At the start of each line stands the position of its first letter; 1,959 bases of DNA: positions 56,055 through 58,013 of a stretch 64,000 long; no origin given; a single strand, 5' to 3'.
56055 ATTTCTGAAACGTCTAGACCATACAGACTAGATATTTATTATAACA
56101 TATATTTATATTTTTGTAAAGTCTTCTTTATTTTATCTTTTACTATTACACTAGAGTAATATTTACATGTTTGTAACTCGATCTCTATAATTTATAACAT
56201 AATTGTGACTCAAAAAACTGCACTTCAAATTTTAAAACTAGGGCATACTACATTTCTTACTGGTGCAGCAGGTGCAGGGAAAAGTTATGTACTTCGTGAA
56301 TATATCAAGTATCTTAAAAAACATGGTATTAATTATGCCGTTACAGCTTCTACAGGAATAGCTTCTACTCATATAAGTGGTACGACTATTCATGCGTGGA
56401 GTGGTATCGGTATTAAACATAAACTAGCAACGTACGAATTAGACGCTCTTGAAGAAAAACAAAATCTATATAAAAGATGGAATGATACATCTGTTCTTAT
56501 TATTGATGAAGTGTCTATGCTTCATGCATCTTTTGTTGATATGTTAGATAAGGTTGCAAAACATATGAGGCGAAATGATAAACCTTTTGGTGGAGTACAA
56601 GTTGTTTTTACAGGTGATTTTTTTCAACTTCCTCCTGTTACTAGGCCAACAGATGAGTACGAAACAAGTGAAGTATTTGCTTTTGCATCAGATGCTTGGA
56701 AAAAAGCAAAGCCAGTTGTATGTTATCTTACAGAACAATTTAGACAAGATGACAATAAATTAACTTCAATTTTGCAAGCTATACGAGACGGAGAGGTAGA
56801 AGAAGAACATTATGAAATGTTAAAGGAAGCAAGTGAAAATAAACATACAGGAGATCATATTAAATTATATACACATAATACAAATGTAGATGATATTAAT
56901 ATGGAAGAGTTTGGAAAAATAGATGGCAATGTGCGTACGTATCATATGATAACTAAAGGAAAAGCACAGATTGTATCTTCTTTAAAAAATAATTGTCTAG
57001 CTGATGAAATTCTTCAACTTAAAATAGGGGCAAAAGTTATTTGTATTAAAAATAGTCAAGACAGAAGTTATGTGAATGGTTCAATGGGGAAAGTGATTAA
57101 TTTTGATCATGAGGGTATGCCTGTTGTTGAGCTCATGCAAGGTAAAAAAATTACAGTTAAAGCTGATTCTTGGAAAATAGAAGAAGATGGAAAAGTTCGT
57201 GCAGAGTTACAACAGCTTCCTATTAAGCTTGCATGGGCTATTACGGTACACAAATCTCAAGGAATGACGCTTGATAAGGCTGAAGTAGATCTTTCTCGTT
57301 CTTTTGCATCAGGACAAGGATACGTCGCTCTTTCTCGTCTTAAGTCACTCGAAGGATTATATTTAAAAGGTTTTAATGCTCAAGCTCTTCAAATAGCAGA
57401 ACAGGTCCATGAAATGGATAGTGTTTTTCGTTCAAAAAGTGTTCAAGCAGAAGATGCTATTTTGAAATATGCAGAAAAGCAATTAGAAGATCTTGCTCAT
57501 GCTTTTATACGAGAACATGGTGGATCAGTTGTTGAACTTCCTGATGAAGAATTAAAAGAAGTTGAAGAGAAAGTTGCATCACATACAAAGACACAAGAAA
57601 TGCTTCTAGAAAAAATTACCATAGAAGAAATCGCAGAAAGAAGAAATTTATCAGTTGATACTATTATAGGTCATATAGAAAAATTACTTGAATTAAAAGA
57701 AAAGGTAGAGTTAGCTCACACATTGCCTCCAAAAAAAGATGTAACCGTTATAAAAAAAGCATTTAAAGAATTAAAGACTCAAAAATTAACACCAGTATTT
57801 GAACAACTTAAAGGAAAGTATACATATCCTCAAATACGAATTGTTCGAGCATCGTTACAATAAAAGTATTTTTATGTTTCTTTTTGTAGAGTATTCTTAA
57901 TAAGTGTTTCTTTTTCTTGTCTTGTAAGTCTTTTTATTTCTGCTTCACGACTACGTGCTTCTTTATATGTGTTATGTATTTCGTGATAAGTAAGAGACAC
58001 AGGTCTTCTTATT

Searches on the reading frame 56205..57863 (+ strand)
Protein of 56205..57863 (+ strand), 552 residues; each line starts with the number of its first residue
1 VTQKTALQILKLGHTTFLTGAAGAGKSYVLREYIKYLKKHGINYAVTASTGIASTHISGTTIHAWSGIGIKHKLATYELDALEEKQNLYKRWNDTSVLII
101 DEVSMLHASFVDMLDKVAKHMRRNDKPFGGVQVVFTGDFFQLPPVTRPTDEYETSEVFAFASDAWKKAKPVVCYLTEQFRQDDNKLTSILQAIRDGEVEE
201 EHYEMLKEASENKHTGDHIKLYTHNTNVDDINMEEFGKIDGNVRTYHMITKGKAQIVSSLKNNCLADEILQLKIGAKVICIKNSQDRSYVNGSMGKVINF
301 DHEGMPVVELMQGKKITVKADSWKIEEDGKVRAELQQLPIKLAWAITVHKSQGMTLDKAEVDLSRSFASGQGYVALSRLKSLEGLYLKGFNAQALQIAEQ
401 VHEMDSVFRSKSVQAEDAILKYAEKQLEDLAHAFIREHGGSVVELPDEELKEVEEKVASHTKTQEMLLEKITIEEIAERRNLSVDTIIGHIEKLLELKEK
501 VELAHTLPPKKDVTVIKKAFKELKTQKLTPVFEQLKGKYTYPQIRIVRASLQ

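Call 36: find_encoding_contigs(protein=window:56205-57863:+, flank=10000, max_places=1)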
Protein window:56205-57863:+ (552 aa): 1 contig read that carries it; 1 place shown.
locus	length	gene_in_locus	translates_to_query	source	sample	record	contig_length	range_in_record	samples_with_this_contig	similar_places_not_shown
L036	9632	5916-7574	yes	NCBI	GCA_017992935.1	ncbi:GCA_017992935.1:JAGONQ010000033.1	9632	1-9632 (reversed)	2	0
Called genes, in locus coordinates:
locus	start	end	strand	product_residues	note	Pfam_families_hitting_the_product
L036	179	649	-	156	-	PF00293:NUDIX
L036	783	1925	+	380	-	PF05496:RuvB_N, PF01078:Mg_chelatase (faint), PF00158:Sigma54_activat (faint), PF00004:AAA, PF07728:AAA_5, PF13173:AAA_14 (weak), PF16193:AAA_assoc_2, PF12002:MgsA_C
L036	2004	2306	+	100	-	-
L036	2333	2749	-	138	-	PF01467:CTP_transf_like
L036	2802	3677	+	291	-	PF03462:PCRF, PF00472:RF-1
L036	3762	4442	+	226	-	PF00005:ABC_tran, PF13175:AAA_15 (faint), PF13304:AAA_21 (weak)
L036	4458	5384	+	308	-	PF18075:FtsX_ECD, PF02687:FtsX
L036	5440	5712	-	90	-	-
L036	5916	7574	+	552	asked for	PF01443:Viral_helicase1 (faint), PF05970:PIF1, PF13245:AAA_19, PF13401:AAA_22 (weak), PF13604:AAA_30, PF21530:Pif1_2B_dom, PF14493:HTH_40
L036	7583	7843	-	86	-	PF01541:GIY-YIG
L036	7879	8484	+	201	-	PF00657:Lipase_GDSL (weak), PF13472:Lipase_GDSL_2, PF14606:Lipase_GDSL_3 (faint)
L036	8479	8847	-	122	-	PF08818:DUF1801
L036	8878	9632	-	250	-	?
